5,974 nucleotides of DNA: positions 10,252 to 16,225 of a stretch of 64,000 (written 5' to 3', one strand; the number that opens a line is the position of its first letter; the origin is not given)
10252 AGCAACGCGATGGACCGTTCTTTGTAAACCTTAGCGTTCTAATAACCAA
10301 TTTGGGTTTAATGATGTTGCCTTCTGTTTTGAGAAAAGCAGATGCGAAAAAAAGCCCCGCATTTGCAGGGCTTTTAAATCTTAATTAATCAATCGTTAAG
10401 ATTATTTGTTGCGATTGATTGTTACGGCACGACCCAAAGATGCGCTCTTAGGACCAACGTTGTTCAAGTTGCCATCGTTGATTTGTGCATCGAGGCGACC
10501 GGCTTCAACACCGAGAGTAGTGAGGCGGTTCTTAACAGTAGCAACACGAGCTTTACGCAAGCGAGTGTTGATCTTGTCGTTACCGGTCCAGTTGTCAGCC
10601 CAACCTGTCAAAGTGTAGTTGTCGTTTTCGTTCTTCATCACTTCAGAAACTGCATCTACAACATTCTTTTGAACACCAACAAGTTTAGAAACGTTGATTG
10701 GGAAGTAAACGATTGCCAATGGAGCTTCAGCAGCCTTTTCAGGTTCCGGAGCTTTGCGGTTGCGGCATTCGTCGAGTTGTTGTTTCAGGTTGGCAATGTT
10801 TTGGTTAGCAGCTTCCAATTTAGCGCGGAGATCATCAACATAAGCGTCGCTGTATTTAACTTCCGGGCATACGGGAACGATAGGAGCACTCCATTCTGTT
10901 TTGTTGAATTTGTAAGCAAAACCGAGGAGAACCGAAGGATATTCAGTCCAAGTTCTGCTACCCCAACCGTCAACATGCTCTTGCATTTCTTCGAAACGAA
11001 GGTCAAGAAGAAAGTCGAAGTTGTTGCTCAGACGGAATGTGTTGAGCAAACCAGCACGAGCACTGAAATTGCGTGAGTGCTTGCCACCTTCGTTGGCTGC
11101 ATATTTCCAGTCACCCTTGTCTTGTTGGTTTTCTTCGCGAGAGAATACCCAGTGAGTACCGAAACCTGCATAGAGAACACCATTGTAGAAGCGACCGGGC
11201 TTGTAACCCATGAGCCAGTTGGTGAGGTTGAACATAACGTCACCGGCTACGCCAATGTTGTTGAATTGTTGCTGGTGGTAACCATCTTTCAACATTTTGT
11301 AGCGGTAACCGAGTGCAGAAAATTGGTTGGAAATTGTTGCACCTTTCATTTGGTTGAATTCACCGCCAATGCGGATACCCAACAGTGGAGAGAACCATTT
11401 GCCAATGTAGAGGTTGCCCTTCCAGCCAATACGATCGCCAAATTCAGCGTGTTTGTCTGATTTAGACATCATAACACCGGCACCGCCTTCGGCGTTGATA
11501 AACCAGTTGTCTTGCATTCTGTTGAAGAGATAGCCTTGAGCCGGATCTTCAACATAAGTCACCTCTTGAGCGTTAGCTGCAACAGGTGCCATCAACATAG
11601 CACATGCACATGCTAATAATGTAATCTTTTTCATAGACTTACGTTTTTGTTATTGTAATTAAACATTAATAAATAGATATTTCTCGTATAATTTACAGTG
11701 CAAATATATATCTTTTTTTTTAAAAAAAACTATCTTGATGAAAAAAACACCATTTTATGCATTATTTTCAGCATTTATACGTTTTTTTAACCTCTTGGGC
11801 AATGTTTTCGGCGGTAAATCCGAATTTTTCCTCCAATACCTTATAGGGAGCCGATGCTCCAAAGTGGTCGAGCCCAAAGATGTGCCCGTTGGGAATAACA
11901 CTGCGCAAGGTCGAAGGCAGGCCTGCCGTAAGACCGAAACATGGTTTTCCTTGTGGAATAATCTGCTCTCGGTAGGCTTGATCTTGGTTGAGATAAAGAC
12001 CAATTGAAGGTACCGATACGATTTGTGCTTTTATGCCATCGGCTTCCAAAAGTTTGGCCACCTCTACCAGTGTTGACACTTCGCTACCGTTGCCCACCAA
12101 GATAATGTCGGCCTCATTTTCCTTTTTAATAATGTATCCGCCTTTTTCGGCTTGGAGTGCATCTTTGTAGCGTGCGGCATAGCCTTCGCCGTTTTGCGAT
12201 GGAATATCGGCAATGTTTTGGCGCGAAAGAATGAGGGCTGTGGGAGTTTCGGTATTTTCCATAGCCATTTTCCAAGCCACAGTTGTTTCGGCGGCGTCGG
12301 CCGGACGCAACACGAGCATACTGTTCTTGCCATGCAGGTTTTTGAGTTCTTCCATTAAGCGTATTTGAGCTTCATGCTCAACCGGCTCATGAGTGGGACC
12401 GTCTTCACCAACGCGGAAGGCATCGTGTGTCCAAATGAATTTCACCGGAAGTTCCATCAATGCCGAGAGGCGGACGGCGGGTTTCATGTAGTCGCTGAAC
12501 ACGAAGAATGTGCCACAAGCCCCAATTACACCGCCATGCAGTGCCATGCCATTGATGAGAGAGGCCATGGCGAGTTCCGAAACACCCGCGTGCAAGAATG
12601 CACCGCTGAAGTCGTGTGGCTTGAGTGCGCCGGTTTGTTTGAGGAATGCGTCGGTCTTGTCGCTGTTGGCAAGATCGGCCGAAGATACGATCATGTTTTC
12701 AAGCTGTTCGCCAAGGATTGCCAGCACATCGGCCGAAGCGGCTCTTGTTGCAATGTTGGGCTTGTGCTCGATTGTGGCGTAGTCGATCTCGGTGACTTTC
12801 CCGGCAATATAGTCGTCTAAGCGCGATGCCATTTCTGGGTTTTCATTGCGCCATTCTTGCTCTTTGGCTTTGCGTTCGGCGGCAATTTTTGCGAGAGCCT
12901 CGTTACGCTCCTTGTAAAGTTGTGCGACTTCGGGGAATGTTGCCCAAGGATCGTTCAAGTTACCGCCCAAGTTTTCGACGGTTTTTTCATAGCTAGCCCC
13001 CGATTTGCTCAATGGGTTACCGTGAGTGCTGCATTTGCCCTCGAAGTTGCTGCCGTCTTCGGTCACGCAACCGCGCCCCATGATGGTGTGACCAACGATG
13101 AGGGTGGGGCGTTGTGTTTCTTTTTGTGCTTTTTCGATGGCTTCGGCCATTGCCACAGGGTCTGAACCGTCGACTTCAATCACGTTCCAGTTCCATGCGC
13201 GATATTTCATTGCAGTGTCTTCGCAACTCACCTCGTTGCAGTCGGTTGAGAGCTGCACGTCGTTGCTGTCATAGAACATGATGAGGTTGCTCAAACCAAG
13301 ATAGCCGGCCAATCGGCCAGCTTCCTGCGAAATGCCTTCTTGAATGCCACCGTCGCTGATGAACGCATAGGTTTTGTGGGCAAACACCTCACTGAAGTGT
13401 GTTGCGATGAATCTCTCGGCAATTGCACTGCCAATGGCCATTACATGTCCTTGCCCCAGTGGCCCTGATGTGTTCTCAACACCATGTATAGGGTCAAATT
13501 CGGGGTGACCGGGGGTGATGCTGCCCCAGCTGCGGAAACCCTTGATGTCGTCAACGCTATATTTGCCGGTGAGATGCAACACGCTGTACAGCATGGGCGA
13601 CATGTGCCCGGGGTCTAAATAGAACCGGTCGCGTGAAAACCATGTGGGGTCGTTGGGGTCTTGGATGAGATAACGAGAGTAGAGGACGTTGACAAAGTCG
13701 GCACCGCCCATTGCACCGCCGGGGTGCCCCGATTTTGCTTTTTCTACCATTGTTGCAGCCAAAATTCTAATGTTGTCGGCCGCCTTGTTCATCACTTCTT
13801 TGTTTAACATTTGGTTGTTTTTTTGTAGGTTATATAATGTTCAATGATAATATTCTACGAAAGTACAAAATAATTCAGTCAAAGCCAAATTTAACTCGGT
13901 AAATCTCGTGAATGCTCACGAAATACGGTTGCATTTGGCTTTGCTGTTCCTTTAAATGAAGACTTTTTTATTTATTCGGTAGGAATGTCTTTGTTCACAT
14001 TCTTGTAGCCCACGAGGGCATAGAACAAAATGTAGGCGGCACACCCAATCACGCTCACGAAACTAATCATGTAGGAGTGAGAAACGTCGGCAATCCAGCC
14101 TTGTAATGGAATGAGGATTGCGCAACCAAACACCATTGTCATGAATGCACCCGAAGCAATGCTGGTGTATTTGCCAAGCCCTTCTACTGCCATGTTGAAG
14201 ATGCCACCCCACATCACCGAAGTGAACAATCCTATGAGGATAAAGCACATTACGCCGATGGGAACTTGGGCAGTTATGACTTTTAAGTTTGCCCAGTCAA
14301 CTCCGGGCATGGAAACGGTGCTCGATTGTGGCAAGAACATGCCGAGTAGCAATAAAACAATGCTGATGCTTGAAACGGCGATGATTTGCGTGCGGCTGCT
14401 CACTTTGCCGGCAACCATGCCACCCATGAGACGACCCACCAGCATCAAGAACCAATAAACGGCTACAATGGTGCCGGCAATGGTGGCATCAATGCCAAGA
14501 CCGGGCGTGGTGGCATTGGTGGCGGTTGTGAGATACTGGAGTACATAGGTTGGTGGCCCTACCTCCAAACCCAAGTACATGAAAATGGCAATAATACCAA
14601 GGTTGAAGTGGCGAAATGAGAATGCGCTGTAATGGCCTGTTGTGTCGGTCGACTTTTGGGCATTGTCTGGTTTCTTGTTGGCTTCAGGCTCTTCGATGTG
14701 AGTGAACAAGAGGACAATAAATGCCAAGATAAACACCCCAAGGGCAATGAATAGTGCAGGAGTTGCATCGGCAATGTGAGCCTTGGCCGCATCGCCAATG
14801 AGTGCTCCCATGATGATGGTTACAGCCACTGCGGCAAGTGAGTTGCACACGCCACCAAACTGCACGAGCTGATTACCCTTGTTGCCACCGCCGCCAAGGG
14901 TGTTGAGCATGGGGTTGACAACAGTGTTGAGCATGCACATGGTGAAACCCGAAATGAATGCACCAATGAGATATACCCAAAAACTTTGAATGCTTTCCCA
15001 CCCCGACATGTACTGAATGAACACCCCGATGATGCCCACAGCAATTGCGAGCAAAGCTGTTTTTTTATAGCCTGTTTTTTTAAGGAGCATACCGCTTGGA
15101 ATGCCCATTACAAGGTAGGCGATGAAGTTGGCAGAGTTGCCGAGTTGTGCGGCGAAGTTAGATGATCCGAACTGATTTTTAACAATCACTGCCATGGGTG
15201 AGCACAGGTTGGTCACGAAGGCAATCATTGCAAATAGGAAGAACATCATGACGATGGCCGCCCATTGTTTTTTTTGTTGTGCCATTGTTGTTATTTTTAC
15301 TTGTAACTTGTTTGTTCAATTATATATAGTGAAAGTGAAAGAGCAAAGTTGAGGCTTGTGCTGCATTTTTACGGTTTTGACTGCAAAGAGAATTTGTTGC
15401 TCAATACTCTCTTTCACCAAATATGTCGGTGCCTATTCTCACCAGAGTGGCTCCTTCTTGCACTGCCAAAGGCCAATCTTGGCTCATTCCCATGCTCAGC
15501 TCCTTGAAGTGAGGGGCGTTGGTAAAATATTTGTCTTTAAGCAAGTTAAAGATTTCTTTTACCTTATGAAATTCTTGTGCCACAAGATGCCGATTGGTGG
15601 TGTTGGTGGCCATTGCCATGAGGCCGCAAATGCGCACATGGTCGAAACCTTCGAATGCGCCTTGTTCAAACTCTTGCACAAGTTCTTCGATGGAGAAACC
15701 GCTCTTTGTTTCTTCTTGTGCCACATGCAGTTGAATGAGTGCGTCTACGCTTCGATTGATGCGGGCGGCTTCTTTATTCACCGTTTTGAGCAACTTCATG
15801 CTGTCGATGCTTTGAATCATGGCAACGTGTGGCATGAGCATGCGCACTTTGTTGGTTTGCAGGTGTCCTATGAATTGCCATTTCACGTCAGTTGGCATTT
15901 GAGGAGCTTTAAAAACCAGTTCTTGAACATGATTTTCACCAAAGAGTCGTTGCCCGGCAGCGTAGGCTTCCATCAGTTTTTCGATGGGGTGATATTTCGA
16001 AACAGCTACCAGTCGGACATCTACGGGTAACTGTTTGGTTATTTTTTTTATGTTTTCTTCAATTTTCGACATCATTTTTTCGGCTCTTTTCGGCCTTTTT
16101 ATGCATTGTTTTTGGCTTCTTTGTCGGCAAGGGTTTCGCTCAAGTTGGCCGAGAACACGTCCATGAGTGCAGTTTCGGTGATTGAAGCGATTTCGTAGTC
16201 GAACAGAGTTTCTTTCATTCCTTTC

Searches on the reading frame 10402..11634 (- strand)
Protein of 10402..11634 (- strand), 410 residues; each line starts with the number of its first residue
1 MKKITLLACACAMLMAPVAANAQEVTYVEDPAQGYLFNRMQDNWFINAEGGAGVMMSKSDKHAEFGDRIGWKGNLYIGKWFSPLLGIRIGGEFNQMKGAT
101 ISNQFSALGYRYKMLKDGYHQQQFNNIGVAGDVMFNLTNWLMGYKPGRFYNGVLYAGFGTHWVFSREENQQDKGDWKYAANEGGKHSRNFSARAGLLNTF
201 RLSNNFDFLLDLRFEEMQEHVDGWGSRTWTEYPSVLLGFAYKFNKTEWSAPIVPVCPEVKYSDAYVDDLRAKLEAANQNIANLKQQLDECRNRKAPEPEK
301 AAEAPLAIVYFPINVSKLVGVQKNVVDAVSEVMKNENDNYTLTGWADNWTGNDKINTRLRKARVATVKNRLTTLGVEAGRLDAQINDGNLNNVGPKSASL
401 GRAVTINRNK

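Call 12: search_protein_families(library=pfam, proteins=[window:10402-11634:-])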
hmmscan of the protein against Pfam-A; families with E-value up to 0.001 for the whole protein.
window:10402-11634:- (410 aa): 0 families

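Call 93: find_encoding_contigs(protein=window:10402-11634:-, flank=3000, max_places=6)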
Protein window:10402-11634:- (410 aa): 2 contigs read that carry it; 2 places shown.
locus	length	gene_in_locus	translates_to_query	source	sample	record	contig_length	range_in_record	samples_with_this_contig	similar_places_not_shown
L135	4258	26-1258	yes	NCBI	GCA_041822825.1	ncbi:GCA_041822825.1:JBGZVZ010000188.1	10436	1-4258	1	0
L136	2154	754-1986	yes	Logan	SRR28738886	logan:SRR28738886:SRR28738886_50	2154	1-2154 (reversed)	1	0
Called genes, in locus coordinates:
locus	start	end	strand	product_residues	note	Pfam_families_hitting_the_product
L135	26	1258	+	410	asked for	-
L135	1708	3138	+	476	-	PF01554:MatE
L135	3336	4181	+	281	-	PF12541:DUF3737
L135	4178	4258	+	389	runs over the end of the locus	PF00155:Aminotran_1_2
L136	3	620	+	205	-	?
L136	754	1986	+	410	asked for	-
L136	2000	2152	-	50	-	?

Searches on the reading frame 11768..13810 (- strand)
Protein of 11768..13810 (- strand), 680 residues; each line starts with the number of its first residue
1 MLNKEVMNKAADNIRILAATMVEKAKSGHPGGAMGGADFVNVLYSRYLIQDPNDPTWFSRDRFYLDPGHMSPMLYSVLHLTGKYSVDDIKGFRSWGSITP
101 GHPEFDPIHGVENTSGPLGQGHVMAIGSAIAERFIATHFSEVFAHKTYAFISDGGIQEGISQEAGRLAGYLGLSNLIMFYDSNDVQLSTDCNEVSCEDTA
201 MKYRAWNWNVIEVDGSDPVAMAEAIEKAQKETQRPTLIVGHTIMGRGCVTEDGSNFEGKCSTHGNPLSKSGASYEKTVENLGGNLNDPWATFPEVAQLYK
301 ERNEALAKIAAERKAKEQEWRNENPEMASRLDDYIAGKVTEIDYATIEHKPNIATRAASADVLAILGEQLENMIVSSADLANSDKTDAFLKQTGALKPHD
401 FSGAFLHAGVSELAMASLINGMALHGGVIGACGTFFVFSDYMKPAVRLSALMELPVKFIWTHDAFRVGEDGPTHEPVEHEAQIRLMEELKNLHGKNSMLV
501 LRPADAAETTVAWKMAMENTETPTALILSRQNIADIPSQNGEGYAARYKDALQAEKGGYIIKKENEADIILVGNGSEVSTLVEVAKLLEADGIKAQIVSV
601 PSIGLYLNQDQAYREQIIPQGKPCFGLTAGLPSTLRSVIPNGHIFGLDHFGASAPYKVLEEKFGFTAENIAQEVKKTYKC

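Call 97: search_protein_families(library=pfam, proteins=[window:11768-13810:-], max_evalue=0.00001)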
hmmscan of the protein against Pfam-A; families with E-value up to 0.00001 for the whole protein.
window:11768-13810:- (680 aa): 5 families
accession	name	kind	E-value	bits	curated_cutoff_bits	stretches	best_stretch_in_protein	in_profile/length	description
PF00456.26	Transketolase_N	-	3.1e-91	306.3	22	1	8-338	3-332/334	Transketolase, thiamine diphosphate binding domain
PF02779.29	Transket_pyr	-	4.3e-41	140.9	27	1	353-533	3-172/174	Transketolase, pyrimidine binding domain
PF22613.1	Transketolase_C_1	-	3.2e-29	101.8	27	1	557-666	1-113/113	Transketolase-like TK C-terminal domain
PF02780.25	Transketolase_C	-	4.5e-09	36.7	25.9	1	561-670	4-124/124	Transketolase, C-terminal domain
PF00676.26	E1_dh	-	7.5e-06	25.6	22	0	113-237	98-219/300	Dehydrogenase E1 component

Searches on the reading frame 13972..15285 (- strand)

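Call 97: search_protein_families(library=pfam, proteins=[window:13972-15285:-], max_evalue=0.00001)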
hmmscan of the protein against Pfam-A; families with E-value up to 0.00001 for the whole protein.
window:13972-15285:- (437 aa): 1 family
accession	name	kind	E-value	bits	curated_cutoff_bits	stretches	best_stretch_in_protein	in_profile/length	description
PF07690.21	MFS_1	-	2.1e-21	76.7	33.4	1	14-392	1-346/347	Major Facilitator Superfamily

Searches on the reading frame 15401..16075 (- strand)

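Call 97: search_protein_families(library=pfam, proteins=[window:15401-16075:-], max_evalue=0.00001)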
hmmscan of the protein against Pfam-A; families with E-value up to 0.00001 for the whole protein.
window:15401-16075:- (224 aa): 1 family
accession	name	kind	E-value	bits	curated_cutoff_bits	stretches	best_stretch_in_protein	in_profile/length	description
PF01168.26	Ala_racemase_N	-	1.4e-16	61.3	24.1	1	3-222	4-219/220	Alanine racemase, N-terminal domain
